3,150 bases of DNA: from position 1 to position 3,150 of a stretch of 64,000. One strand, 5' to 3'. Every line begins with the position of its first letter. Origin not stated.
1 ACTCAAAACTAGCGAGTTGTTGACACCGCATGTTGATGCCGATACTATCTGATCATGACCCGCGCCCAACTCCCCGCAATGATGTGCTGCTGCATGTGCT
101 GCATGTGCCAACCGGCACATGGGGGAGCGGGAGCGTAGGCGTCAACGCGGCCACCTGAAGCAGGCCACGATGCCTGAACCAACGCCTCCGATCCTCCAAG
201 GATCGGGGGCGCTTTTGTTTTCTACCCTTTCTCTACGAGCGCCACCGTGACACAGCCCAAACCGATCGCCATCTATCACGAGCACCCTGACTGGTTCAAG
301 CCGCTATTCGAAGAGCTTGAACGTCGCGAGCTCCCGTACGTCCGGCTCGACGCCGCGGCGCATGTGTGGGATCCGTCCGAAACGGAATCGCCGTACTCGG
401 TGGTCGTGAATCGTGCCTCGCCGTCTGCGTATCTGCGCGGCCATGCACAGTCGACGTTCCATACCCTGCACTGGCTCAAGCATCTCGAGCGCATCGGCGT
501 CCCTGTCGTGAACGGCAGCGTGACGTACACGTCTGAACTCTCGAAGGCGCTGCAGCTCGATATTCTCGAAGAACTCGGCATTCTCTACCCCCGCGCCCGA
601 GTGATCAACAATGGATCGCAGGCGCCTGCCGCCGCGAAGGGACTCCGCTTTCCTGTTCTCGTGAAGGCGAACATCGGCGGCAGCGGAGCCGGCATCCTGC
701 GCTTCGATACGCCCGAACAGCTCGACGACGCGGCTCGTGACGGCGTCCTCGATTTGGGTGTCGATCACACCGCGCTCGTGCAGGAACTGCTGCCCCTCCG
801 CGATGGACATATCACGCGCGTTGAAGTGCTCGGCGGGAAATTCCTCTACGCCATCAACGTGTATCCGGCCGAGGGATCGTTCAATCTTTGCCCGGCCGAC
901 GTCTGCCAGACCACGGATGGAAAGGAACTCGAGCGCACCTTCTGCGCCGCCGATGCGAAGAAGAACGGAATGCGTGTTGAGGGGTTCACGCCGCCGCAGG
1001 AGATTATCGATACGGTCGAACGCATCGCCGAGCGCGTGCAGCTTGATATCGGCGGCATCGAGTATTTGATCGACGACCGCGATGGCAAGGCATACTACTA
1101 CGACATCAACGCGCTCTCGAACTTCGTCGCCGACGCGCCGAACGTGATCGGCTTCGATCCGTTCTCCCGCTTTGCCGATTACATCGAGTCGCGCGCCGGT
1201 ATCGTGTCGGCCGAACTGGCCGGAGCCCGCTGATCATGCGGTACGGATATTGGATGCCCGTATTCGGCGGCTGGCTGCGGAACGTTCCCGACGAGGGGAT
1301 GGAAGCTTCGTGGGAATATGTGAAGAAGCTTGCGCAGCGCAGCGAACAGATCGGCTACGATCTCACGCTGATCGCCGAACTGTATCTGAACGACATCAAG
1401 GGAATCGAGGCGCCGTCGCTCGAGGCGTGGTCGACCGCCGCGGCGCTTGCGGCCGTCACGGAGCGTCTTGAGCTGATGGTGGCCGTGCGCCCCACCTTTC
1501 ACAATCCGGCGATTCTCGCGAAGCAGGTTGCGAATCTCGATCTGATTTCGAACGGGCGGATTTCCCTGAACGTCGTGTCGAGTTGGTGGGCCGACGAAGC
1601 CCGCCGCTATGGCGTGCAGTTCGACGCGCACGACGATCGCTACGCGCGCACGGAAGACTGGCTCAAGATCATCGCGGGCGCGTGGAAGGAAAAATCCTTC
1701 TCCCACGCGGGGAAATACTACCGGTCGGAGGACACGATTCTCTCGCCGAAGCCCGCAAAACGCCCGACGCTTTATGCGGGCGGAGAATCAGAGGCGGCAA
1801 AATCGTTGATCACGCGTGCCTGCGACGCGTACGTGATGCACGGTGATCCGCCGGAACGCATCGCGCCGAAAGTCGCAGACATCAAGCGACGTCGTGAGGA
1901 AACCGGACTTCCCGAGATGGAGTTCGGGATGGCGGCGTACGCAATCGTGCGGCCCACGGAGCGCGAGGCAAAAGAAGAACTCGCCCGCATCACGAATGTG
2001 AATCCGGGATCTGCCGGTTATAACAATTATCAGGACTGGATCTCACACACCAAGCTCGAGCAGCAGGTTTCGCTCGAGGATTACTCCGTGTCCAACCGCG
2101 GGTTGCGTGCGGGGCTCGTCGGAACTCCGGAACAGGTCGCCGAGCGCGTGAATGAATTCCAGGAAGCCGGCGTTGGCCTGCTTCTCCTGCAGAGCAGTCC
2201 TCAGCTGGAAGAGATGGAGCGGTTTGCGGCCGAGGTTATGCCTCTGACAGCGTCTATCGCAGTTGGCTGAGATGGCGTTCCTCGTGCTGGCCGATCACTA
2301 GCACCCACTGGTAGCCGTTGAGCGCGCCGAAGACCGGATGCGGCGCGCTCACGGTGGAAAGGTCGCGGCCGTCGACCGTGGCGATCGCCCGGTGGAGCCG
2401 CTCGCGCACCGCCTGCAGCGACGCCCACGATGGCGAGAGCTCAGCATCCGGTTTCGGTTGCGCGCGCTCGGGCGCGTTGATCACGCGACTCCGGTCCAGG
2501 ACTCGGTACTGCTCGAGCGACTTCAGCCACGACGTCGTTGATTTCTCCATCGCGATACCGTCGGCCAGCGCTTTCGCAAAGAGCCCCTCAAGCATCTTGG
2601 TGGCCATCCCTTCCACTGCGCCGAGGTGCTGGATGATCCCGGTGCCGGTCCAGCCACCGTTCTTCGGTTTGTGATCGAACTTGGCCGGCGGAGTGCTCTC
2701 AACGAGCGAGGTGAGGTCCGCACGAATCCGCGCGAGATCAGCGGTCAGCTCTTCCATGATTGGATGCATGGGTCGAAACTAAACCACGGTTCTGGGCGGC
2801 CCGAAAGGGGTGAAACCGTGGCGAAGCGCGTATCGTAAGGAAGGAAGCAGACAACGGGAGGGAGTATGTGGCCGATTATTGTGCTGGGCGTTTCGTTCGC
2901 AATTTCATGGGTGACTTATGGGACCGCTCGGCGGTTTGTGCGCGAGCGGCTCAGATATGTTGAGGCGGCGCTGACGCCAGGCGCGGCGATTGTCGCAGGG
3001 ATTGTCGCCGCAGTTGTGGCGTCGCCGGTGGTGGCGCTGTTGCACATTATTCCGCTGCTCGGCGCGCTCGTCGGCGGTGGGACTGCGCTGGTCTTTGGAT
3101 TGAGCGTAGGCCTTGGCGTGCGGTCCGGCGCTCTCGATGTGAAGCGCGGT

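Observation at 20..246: Leaderless Met/Cys-run leader peptide plus terminator: candidate sulfur-amino-acid attenuator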

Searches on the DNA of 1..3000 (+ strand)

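Call 3: search_rna_families(source=window, start=1, end=3000, threshold=evalue, max_evalue=10, show_alignments=2)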
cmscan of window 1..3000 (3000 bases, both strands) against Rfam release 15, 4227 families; matches with E-value up to 10: 2.
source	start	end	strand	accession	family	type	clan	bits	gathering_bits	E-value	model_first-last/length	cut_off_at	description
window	297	363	+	RF04078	mir-1905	Gene; miRNA;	-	18.3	83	4.6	1-73/73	no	mir-1905 microRNA precursor family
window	1336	1403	+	RF01933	bxd_5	Gene; lncRNA;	-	15.1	50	2.3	1-57/57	no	Bithoraxoid conserved region 5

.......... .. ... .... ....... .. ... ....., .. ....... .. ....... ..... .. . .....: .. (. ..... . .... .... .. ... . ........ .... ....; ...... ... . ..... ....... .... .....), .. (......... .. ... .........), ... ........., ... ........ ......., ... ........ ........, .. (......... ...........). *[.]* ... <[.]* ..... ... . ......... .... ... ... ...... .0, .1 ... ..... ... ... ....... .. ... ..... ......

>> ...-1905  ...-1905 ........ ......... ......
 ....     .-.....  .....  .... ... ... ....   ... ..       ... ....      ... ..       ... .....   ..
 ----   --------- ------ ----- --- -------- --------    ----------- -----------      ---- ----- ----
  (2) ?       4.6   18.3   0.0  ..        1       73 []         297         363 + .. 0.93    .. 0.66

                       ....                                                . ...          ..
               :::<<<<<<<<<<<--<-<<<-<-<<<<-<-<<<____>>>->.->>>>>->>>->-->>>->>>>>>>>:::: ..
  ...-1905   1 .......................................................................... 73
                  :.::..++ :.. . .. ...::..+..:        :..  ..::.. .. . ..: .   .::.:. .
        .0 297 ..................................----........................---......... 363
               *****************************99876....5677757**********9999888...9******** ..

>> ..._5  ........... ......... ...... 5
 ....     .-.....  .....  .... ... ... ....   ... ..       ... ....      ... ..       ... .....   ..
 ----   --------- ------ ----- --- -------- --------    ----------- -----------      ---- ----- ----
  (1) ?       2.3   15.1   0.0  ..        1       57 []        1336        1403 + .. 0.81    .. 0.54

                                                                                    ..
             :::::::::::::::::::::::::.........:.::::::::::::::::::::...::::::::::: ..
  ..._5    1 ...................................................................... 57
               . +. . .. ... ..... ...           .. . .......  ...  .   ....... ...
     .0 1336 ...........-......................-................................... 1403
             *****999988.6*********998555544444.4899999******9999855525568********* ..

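Call 18: search_rna_families(sources=[L038, L040, L045, L068, L082, L083, L058, L033, L069, L079, L074, L062, L010, L011, L019, L020, L022, L028, L030, L048], threshold=gathering)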
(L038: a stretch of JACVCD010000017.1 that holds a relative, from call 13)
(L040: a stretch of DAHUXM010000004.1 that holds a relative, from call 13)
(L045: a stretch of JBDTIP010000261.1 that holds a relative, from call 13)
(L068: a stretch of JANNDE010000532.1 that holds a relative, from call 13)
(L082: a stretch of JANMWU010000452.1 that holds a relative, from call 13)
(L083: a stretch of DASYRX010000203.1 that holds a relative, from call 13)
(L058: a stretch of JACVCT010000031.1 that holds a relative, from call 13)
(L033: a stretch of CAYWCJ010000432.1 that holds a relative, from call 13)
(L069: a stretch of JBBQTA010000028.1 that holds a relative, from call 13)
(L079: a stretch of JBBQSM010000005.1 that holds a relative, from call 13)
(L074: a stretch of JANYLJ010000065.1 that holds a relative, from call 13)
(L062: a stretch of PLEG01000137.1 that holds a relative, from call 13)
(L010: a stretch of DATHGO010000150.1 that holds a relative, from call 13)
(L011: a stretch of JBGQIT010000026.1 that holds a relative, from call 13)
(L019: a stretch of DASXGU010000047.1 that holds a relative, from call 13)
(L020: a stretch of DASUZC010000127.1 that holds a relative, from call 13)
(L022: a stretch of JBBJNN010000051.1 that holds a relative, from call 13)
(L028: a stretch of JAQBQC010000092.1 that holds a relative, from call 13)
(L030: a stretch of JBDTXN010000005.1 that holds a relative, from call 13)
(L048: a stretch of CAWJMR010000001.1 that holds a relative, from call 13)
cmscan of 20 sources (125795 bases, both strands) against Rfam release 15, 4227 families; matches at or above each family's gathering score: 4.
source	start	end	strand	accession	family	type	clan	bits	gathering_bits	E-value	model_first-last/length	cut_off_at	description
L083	2545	2619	+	RF00521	SAM_alpha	Cis-reg; riboswitch;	-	42.2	36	7.4e-06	1-79/79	no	Alpha-proteobacteria SAM riboswitch aptamer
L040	2796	2869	+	RF00521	SAM_alpha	Cis-reg; riboswitch;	-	40.4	36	2.3e-05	1-79/79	no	Alpha-proteobacteria SAM riboswitch aptamer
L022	2326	2400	+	RF00521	SAM_alpha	Cis-reg; riboswitch;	-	38.7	36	6.6e-05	1-79/79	no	Alpha-proteobacteria SAM riboswitch aptamer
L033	1056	1127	+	RF00521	SAM_alpha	Cis-reg; riboswitch;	-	36.3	36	0.00031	1-79/79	no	Alpha-proteobacteria SAM riboswitch aptamer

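Call 25: search_rna_families(sources=[L010, L011, L017, L019, L020, L025, L026, L027, L028, L030, L032, L037, L042, L061, L065, L066, L072, L073, L078, L080], threshold=gathering)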
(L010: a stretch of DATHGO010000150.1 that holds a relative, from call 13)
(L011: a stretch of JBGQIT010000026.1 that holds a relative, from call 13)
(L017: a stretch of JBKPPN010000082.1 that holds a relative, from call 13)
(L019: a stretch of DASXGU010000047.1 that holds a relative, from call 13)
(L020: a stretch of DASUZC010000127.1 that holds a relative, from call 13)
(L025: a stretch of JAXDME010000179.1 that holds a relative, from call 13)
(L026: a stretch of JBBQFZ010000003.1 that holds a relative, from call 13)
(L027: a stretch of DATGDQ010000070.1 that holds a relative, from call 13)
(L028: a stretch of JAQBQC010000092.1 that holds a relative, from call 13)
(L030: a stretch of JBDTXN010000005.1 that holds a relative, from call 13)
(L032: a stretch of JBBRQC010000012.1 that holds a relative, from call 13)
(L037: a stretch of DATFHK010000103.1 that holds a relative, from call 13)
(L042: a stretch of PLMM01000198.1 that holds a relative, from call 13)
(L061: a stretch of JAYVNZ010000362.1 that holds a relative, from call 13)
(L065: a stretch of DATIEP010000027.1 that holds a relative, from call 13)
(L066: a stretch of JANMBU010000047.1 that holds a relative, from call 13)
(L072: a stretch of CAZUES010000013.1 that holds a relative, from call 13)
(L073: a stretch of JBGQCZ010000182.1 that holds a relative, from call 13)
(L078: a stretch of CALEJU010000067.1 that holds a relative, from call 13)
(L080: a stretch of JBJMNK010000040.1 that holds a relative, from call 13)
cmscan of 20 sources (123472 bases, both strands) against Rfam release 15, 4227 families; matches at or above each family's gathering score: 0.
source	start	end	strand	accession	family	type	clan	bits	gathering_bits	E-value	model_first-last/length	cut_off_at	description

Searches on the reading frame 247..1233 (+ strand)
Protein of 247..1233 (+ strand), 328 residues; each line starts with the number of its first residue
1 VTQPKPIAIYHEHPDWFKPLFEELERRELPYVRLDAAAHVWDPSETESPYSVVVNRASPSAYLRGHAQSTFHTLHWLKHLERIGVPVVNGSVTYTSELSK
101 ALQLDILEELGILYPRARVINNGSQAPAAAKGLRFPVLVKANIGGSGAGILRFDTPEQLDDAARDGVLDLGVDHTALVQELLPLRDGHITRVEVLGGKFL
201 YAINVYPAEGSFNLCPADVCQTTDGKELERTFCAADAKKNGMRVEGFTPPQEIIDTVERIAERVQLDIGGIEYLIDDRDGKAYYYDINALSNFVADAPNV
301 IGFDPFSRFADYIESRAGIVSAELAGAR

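Call 6: search_protein_families(library=pfam, proteins=[window:247-1233:+])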
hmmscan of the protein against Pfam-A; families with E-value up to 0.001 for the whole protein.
window:247-1233:+ (328 aa): 2 families
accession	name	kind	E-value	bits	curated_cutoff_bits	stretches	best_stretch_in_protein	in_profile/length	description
PF22626.3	LysX_preATP_grasp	-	0.00011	22.7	27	1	19-93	14-81/84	LysX preATP-grasp domain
PF08443.16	RimK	-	0.0009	19.3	21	0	100-212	4-112/188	RimK-like ATP-grasp domain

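Call 7: search_protein_families(library=ncbifam, proteins=[window:247-1233:+], max_evalue=0.01)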
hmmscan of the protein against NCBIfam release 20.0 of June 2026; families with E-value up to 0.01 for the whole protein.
window:247-1233:+ (328 aa): 21 families
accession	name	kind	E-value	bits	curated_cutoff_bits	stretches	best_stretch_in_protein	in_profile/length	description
TIGR00768.1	rimK_fam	subfamily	4e-14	52.6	143.4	1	17-205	13-193/276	RimK family alpha-L-glutamate ligase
TIGR02144.1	LysX_arch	equivalog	1.3e-08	34.3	275.6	1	18-205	13-193/281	lysine biosynthesis protein LysX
NF002378.0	PRK01372.1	subfamily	8.9e-06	24.6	243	1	91-212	90-206/305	D-alanine--D-alanine ligase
NF009554.0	PRK12999.1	equivalog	9.6e-05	20.3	965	1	117-164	139-186/1147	pyruvate carboxylase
TIGR01205.1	D_ala_D_alaTIGR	subfamily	0.00015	20.9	245.65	1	95-206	100-213/318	D-alanine--D-alanine ligase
NF040720.1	MptN_Meth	equivalog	0.00019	20.6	350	1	65-157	67-158/291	tetrahydromethanopterin:alpha-L-glutamate ligase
NF009471.0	PRK12833.1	equivalog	0.0003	19.4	686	0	120-159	141-180/467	acetyl-CoA carboxylase biotin carboxylase subunit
TIGR02068.2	cya_phycin_syn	equivalog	0.00035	18.7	850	0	99-159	213-274/862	cyanophycin synthetase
NF000091.3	D_ala_D_ser_VanG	exception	0.00037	19.4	495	1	81-165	116-204/344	D-alanine--D-serine ligase VanG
NF002527.0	PRK01966.1-3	equivalog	0.00047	19.4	310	1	99-166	118-188/332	D-alanine--D-alanine ligase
NF006367.0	PRK08591.1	subfamily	0.00079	18.2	597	0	120-162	138-180/451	acetyl-CoA carboxylase biotin carboxylase subunit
NF010623.0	PRK14016.1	subfamily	0.0011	17.2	877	1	100-151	215-266/871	cyanophycin synthetase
NF012215.1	D_ala_D_lac_VanD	exception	0.0012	18.2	700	1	80-165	112-196/343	D-alanine--(R)-lactate ligase VanD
NF012216.1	D_ala_D_lac_VanB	exception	0.0012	18.1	750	1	84-163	115-193/342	D-alanine--(R)-lactate ligase VanB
NF004085.0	PRK05586.1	equivalog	0.0015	17.5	723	0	100-152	118-170/448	acetyl-CoA carboxylase biotin carboxylase subunit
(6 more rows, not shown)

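Call 9: find_homologous_proteins(query=window:247-1233:+, max_evalue=1e-10)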
Query window:247-1233:+ (328 aa): 8000 proteins with E <= 1e-10 among 8000 candidates; the best 120 are listed.
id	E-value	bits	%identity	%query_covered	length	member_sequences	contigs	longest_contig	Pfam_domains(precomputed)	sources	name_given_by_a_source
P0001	8.0e-212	720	97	100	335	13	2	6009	-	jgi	jgi:glutathione synthase/RimK-type ligase-like ATP-grasp enzyme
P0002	1.9e-211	719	96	100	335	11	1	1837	-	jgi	jgi:glutathione synthase/RimK-type ligase-like ATP-grasp enzyme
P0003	1.8e-206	703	95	99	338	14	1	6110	-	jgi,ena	-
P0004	6.1e-199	678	92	99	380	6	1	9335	-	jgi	jgi:glutathione synthase/RimK-type ligase-like ATP-grasp enzyme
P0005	1.4e-197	674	90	100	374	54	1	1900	-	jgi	jgi:glutathione synthase/RimK-type ligase-like ATP-grasp enzyme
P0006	3.4e-196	669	89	100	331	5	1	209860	-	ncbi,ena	-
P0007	1.1e-195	667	89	100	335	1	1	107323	-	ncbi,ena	-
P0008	1.7e-195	667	88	100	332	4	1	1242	-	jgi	jgi:glutathione synthase/RimK-type ligase-like ATP-grasp enzyme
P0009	1.7e-195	667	89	100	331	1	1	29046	-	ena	-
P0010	3.2e-195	666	90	99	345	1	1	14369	-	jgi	jgi:glutathione synthase/RimK-type ligase-like ATP-grasp enzyme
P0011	1.9e-192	657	86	100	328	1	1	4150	PF22626.4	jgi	jgi:glutathione synthase/RimK-type ligase-like ATP-grasp enzyme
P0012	1.5e-190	650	89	99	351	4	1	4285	-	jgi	-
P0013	2.2e-187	640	87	99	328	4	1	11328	PF22626.4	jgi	jgi:glutathione synthase/RimK-type ligase-like ATP-grasp enzyme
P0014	5.6e-186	635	83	100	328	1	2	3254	-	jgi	jgi:hypothetical protein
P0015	7.6e-186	635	86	100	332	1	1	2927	-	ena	-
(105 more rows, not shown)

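Call 11: find_encoding_contigs(protein=window:247-1233:+, flank=4000, max_places=6)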
Protein window:247-1233:+ (328 aa): 13 contigs read that carry it; 6 places shown.
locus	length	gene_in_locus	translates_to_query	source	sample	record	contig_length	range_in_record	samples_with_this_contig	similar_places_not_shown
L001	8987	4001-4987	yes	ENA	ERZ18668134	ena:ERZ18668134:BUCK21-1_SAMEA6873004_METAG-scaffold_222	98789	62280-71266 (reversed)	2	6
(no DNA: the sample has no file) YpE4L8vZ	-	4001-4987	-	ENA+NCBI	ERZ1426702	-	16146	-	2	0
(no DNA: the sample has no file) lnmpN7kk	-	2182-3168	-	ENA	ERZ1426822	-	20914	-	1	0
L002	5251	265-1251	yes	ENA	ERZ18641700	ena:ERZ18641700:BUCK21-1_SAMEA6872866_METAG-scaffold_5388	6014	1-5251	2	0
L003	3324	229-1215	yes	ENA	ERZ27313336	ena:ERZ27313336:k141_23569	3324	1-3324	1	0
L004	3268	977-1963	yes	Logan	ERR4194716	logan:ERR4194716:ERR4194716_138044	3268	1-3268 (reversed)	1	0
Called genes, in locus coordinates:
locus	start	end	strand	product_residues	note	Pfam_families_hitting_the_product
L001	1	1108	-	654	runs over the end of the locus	PF00270:DEAD, PF00271:Helicase_C, PF16124:RecQ_Zn_bind, PF00570:HRDC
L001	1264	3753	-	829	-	PF01136:Peptidase_U32, PF12392:DUF3656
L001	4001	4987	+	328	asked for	-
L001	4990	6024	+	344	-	PF00296:Bac_luciferase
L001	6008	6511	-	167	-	PF12867:DinB_2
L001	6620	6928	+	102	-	-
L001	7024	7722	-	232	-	-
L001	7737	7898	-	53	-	-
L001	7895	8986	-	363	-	PF03435:Sacchrp_dh_NADP, PF13460:NAD_binding_10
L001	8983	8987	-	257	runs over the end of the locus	PF00378:ECH_1, PF16113:ECH_2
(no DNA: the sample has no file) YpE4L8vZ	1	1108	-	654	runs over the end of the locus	PF00270:DEAD, PF00271:Helicase_C, PF16124:RecQ_Zn_bind, PF00570:HRDC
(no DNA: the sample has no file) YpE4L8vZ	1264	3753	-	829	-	PF01136:Peptidase_U32, PF12392:DUF3656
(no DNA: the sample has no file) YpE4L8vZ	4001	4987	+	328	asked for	-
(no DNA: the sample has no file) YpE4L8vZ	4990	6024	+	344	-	PF00296:Bac_luciferase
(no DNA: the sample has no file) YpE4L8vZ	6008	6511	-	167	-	PF12867:DinB_2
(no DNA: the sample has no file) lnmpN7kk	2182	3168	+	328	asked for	-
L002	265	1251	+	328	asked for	-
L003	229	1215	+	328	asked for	-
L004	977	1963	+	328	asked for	-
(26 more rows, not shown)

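Call 13: find_related_loci(query=A1, collection=genome_contigs, flank=3000)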
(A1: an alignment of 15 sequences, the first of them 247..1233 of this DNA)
Query A1 (328 aa) in genome_contigs; peptide patterns used: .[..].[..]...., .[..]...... (x = any residue, [..] = any of these).
600 stretches matched a pattern (row limit reached: there are more); 582 encode a relative of the query (tblastn E <= 1e-3); the best 80 are kept; 80 distinct loci.
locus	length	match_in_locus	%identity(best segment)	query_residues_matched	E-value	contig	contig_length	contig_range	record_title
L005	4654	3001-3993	89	1-328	0e+0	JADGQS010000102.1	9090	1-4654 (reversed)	MAG: Gemmatimonadaceae bacterium isolate Chersky.15_25 contig-100_5327, whole genome shotgun sequence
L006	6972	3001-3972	90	5-328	0e+0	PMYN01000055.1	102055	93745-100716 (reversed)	MAG: Gemmatimonadetes bacterium isolate fen_1231 73.20110800_E2D.66_contig_218, whole genome shotgun sequence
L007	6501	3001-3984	83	1-328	0e+0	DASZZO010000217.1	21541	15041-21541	MAG TPA_asm: Gemmatimonadaceae bacterium isolate SMAG_U6238 k141_164659, whole genome shotgun sequence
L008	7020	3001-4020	82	1-328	0e+0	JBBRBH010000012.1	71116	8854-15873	MAG: Gemmatimonadales bacterium isolate Co_metawrap_2335 Cmw_2335_k141_26409151_length_71116_cov_10.0000, whole genome s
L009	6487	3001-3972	75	6-327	4e-165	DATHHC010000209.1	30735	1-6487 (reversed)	MAG TPA_asm: Gemmatimonadaceae bacterium isolate SMAG_U12490 k141_367047, whole genome shotgun sequence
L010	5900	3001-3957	75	6-326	1e-166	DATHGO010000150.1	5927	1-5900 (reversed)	MAG TPA_asm: Gemmatimonadaceae bacterium isolate SMAG_U12476 k141_559986, whole genome shotgun sequence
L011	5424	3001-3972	73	2-327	2e-164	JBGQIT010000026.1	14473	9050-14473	MAG: Gemmatimonadaceae bacterium isolate OBJ2_061818_070_40 k141_1417945_length_14473_cov_17.4957, whole genome shotgun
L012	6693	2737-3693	74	6-326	3e-163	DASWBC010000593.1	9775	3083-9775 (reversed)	MAG TPA_asm: Gemmatimonadaceae bacterium isolate SMAG_U2672 k141_393483, whole genome shotgun sequence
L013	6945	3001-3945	75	2-316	2e-162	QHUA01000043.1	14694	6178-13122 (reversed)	MAG: Gemmatimonadetes bacterium isolate AG39 14_1009_09_30cm_scaffold_3109_curated, whole genome shotgun sequence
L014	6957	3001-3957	73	6-326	7e-162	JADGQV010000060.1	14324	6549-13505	MAG: Gemmatimonadaceae bacterium isolate Chersky.7_28 contig-100_672, whole genome shotgun sequence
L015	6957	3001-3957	74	6-326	1e-160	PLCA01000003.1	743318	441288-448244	MAG: Gemmatimonadetes bacterium isolate palsa_1239 73.20111000_P3M.22_contig_198, whole genome shotgun sequence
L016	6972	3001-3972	73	2-327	2e-160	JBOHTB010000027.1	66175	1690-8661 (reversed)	MAG: Gemmatimonadaceae bacterium isolate TC-S_metawrap_bin.217 k127_291252, whole genome shotgun sequence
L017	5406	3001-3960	73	7-326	2e-160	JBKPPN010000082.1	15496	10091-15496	MAG: Candidatus Methylomirabilota bacterium isolate GS_EKS_MAG_00101 GS_EKS_000002982499, whole genome shotgun sequence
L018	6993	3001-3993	72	1-327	2e-159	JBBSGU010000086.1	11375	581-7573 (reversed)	MAG: Gemmatimonadales bacterium isolate LS2_sbin.48 LS2_sbin.48_K_964811_L_11375_cov_35.1722, whole genome shotgun seque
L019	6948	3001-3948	74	2-317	2e-159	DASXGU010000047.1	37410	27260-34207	MAG TPA_asm: Gemmatimonadaceae bacterium isolate SMAG_U5173 k141_2073466, whole genome shotgun sequence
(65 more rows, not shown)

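Call 42: search_solved_structures(query=window:247-1233:+, max_evalue=0.01)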
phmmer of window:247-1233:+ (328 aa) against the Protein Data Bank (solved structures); distinct sequences matched with E-value up to 0.01: 4.
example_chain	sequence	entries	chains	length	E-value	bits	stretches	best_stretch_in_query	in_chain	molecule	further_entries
7qyr_A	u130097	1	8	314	0.00029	23.3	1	66-213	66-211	Probable alpha-L-glutamate ligase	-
7lgm_A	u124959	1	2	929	0.0016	20.9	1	81-202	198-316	Cyanophycin synthase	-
9tps_G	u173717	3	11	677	0.007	18.8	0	74-208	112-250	Biotin carboxylase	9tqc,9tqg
3va7_A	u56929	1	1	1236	0.0084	18.5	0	113-160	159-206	KLLA0E08119p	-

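Call 60: predict_structure(alignment_id=A1)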
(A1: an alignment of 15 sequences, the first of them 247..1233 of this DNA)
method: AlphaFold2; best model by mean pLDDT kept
length: 328 residues; sequences in the alignment: 15
mean_pLDDT: 81.3   pTM: 0.84
mean pLDDT of the five models: 81.3, 79.9, 79.5, 76.4, 73.2
residues with pLDDT >= 90: 147; 70-90: 106; 50-70: 47; < 50: 28
segments of 3 or more residues with pLDDT < 50: 213-235, 326-328
pLDDT, mean of each block of 10 residues (from residue 1): 81 74 92 87 91 78 63 91 94 86 92 94 96 92 64 95 93 86 87 91 78 49 39 51 83 97 91 92 82 63 85 90 54
secondary structure, 60 per line:
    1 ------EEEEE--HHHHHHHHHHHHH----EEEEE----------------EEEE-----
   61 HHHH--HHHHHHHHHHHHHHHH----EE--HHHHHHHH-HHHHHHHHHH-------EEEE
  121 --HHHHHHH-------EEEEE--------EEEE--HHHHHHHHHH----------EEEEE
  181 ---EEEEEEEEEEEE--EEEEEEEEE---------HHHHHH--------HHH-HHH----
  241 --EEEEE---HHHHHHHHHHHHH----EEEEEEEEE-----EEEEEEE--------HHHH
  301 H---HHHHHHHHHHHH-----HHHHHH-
elements in order: E7-11 H14-26 E31-35 E52-55 H61-64 H67-82 H91-98 H100-109 E117-120 H123-129 E137-141 E150-153 H156-165 E176-180 E184-195 E198-206 H216-221 E243-247 H251-263 E268-276 E282-288 H297-301 H305-316 H322-327

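Call 64: fold_search(model_id=the predicted structure, library=pdb)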
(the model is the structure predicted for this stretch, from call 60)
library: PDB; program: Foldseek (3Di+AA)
matches with E <= 10: 1286; with E <= 0.001: 531
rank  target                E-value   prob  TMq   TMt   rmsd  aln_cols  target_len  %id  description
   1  3vpd_A                1.9e-18  1.00  0.72  0.83   4.5       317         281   18  LysX from Thermus thermophilus complexed with AMP-PNP (released 2013-02-27)
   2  3vpb_A                4.7e-18  1.00  0.75  0.86   2.7       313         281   17  ArgX from Sulfolobus tokodaii complexed with LysW/Glu/ADP/Mg/Zn/Sulfate (released 2013-02-27)
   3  3vpb_B                2.5e-17  1.00  0.75  0.86   2.7       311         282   17  ArgX from Sulfolobus tokodaii complexed with LysW/Glu/ADP/Mg/Zn/Sulfate (released 2013-02-27)
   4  3vpd_B                3.0e-17  1.00  0.69  0.83   3.4       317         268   17  LysX from Thermus thermophilus complexed with AMP-PNP (released 2013-02-27)
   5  5k2m_A                5.1e-17  1.00  0.69  0.82   3.5       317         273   16  Bifunctional LysX/ArgX from Thermococcus kodakarensis with LysW-gamma-AAA (released 2016-09-07)
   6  3vpc_C                6.0e-17  1.00  0.69  0.82   4.6       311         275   16  ArgX from Sulfolobus tokodaii complexed with ADP (released 2013-02-27)
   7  7drp_A                4.1e-16  1.00  0.67  0.70   5.1       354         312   16  Structure of ATP-grasp ligase PsnB complexed with phosphomimetic variant of minimal precursor, Mg, and ADP (released 2021-09-08)
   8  7dro_D                5.1e-16  1.00  0.63  0.71   6.6       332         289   16  Structure of ATP-grasp ligase PsnB complexed with minimal precursor (released 2021-09-08)
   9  7drm_A                6.9e-16  1.00  0.66  0.69   5.5       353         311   15  Structure of ATP-grasp ligase PsnB complexed with minimal precursor, Mg, and ADP (released 2021-09-08)
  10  7dro_B                7.3e-16  1.00  0.63  0.68   6.4       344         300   16  Structure of ATP-grasp ligase PsnB complexed with minimal precursor (released 2021-09-08)
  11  5k2m_H                1.1e-15  1.00  0.68  0.81   4.6       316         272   16  Bifunctional LysX/ArgX from Thermococcus kodakarensis with LysW-gamma-AAA (released 2016-09-07)
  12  1uc9_A                1.7e-15  1.00  0.66  0.82   3.8       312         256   16  Crystal structure of a lysine biosynthesis enzyme, Lysx, from thermus thermophilus HB8 (released 2003-09-23)
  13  7dro_A                2.0e-15  1.00  0.64  0.70   6.2       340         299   16  Structure of ATP-grasp ligase PsnB complexed with minimal precursor (released 2021-09-08)
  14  7dro_E                2.3e-15  1.00  0.64  0.70   6.0       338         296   16  Structure of ATP-grasp ligase PsnB complexed with minimal precursor (released 2021-09-08)
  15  7dro_C                2.3e-15  1.00  0.65  0.69   5.8       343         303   17  Structure of ATP-grasp ligase PsnB complexed with minimal precursor (released 2021-09-08)
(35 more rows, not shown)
